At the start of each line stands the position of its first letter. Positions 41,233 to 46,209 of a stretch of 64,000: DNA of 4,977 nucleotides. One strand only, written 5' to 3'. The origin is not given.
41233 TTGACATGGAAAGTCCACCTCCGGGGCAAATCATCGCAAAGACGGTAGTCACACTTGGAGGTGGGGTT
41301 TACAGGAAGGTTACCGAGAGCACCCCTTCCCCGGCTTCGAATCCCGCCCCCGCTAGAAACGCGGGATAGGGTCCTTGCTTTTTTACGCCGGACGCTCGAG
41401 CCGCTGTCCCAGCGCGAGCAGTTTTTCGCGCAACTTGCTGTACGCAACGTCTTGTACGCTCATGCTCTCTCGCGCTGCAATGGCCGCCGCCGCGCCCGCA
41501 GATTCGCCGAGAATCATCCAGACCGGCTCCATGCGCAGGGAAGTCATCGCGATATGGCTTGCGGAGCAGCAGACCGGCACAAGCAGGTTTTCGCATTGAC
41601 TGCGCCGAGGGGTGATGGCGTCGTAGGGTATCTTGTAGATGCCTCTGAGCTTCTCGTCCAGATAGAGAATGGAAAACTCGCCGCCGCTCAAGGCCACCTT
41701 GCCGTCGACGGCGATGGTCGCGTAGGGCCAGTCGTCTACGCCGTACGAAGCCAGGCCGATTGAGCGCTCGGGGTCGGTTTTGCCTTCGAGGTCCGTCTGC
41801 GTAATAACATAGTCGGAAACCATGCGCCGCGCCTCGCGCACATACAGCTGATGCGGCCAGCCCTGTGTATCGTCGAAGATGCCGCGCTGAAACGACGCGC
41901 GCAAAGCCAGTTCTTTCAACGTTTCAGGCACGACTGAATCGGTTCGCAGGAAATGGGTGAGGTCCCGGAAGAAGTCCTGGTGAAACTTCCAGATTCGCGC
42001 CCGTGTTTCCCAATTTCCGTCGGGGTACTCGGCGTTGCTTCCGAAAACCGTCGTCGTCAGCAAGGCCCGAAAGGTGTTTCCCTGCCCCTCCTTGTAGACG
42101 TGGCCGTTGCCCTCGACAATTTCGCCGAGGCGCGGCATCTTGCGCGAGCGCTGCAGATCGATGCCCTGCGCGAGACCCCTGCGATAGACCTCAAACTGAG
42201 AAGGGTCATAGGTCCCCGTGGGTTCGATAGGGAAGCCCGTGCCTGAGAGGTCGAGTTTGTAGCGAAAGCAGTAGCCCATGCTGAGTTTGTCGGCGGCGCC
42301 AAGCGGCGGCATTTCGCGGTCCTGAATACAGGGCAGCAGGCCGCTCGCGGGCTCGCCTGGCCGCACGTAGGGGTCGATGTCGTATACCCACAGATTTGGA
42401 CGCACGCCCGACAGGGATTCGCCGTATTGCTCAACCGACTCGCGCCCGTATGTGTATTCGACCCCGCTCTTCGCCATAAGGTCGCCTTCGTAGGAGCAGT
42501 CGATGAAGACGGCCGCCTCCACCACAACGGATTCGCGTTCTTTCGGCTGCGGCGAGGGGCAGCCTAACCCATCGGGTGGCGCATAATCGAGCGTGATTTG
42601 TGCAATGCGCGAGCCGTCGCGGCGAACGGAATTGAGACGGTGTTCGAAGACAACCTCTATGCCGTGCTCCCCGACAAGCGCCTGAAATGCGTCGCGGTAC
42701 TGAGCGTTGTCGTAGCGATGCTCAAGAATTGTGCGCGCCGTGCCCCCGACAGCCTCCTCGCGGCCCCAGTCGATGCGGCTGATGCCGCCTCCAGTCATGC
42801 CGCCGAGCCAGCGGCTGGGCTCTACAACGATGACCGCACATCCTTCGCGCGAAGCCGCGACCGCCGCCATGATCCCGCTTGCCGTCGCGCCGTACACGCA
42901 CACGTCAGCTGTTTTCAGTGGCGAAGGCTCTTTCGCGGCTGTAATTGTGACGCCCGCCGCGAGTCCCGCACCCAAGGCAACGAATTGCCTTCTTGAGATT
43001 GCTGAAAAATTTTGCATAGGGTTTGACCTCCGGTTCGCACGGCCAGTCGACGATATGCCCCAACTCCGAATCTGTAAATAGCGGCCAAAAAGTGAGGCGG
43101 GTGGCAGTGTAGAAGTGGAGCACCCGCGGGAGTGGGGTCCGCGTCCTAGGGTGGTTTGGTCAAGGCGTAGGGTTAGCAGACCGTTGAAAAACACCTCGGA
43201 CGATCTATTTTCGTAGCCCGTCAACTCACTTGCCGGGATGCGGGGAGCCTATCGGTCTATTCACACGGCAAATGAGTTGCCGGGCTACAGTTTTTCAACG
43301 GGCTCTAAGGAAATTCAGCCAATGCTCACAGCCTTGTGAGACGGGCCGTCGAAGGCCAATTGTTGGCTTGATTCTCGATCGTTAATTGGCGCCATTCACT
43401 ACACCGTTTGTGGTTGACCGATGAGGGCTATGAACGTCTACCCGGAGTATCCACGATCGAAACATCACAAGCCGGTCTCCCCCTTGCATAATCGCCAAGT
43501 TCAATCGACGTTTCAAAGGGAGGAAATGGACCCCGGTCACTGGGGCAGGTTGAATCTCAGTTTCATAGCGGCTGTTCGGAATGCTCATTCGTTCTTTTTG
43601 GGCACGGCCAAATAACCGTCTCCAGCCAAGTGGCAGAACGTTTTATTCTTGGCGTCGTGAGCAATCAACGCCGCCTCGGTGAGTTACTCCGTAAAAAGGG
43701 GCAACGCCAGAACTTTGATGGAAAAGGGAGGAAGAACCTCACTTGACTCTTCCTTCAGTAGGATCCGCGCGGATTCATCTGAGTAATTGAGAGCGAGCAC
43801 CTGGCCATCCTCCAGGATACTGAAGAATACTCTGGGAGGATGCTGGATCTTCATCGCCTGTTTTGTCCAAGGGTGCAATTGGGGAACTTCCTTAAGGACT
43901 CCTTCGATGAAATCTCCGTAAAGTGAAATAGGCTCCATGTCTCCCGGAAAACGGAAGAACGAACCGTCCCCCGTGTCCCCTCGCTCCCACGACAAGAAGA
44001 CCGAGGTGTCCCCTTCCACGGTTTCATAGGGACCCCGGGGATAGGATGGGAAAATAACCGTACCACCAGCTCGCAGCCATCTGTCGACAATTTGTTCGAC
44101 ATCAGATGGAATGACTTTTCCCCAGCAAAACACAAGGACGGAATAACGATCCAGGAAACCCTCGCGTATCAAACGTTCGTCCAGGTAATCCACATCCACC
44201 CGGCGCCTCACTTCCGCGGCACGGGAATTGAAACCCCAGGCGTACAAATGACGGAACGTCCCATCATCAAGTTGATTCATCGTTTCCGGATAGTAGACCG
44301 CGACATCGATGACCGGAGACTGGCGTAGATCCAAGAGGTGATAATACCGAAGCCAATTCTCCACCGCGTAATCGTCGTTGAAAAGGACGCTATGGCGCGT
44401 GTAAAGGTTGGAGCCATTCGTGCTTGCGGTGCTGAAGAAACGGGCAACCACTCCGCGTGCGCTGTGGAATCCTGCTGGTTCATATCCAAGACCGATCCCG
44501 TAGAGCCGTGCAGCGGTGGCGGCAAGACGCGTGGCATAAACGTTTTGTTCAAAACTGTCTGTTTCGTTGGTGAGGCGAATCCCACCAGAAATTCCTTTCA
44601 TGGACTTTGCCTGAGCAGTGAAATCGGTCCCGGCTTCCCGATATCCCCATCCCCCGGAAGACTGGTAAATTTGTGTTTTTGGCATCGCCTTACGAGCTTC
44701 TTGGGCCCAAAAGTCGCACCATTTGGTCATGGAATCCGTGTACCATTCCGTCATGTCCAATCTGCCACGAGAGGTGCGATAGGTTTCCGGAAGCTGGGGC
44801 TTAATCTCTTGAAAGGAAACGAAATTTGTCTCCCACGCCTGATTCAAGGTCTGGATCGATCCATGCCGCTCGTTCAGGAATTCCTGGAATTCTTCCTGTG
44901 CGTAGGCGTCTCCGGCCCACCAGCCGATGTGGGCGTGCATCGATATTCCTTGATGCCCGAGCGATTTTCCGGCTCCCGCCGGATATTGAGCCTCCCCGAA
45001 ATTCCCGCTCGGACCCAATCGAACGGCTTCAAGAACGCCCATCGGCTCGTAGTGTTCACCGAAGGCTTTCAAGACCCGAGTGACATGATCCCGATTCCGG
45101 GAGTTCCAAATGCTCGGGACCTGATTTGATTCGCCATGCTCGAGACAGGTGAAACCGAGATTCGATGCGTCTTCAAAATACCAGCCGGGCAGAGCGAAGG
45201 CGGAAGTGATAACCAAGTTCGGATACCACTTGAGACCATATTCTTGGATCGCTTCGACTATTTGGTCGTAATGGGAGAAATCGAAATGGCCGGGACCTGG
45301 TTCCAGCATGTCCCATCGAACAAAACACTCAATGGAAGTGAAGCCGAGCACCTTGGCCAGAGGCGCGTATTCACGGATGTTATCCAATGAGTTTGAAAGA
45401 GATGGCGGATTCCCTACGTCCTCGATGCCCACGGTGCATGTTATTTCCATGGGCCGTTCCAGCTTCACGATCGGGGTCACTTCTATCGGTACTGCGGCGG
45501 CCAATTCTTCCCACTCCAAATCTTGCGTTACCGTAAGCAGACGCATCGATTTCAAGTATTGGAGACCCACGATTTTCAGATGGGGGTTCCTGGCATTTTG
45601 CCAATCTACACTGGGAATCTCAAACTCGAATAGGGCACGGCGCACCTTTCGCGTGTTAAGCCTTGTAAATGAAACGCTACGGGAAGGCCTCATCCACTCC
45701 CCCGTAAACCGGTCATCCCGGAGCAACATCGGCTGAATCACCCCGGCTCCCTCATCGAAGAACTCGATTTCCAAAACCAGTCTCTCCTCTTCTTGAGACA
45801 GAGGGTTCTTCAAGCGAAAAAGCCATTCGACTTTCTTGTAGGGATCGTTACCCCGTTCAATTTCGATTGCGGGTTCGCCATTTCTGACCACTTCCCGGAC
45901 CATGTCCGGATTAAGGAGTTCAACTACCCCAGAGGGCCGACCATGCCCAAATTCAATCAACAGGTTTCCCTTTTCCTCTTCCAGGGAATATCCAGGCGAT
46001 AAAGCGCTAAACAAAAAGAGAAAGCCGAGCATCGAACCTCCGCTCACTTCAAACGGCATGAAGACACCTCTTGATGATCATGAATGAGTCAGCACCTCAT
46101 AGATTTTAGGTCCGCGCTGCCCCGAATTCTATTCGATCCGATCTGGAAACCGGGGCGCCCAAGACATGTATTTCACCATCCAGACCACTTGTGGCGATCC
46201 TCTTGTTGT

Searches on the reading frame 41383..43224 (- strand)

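Call 43: search_protein_families(library=ncbifam, proteins=[window:41383-43224:-], max_evalue=0.0001)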
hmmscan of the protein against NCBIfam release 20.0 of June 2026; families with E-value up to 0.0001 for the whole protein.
window:41383-43224:- (613 aa): 3 families
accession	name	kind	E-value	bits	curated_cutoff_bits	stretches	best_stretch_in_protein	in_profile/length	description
NF053677.1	Desat2ChcC2Cyan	equivalog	1.6e-05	23.5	900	1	107-145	2-40/558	4-oxocyclohex-2-ene-1-carboxylate 5-dehydrogenase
NF004789.0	PRK06134.1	subfamily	2e-05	23.4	747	1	100-145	7-52/581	FAD-dependent oxidoreductase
NF009476.0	PRK12839.1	equivalog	3.7e-05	22.1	940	1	103-186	6-97/572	FAD-dependent oxidoreductase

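Call 53: search_protein_families(library=pfam, proteins=[window:41383-43224:-], max_evalue=0.001)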
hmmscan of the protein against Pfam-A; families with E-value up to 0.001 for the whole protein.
window:41383-43224:- (613 aa): 1 family
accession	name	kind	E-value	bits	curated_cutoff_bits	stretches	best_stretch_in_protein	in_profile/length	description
PF12831.13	FAD_oxidored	-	4e-77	260.7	27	1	107-602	1-416/416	FAD dependent oxidoreductase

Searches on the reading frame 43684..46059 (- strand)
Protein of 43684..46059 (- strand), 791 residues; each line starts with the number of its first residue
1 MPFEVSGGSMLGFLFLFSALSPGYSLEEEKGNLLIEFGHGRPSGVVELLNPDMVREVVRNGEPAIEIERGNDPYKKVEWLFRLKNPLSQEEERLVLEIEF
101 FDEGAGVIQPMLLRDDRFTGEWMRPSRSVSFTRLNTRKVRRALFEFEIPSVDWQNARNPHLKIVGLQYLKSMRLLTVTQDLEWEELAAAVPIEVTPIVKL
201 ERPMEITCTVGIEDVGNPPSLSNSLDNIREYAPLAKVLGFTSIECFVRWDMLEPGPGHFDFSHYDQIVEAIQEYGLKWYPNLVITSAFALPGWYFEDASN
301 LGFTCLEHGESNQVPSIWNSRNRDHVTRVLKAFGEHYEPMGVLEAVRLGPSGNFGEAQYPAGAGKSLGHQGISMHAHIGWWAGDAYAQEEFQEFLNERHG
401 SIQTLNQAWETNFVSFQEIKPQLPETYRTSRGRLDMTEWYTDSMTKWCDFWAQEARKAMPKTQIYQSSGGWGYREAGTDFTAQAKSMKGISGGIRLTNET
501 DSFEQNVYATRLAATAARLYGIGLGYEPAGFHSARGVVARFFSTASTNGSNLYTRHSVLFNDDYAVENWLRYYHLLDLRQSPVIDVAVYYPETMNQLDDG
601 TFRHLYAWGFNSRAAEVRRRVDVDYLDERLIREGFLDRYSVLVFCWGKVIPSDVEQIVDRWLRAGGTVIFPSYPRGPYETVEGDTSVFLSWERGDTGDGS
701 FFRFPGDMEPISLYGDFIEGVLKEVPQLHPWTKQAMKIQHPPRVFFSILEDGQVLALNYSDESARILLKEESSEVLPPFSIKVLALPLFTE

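Call 4: search_protein_families(library=pfam, proteins=[window:43684-46059:-], max_evalue=0.01)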
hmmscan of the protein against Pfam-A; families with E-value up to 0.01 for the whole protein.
window:43684-46059:- (791 aa): 2 families
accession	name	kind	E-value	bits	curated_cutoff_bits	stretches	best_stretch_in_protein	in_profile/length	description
PF01373.23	Glyco_hydro_14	-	3e-14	53.2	27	1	223-461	13-266/402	Glycosyl hydrolase family 14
PF02449.21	Glyco_hydro_42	-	1.4e-12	48.1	21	2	387-467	150-236/376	Beta-galactosidase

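Call 5: search_protein_families(library=ncbifam, proteins=[window:43684-46059:-], max_evalue=0.01)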
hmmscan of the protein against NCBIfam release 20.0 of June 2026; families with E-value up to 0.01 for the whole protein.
window:43684-46059:- (791 aa): 1 family
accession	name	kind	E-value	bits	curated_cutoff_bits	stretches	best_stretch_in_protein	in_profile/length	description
NF051902.1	GH35_fam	subfamily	0.00048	18.9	500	1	222-279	31-92/510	GH35 family beta-galactosidase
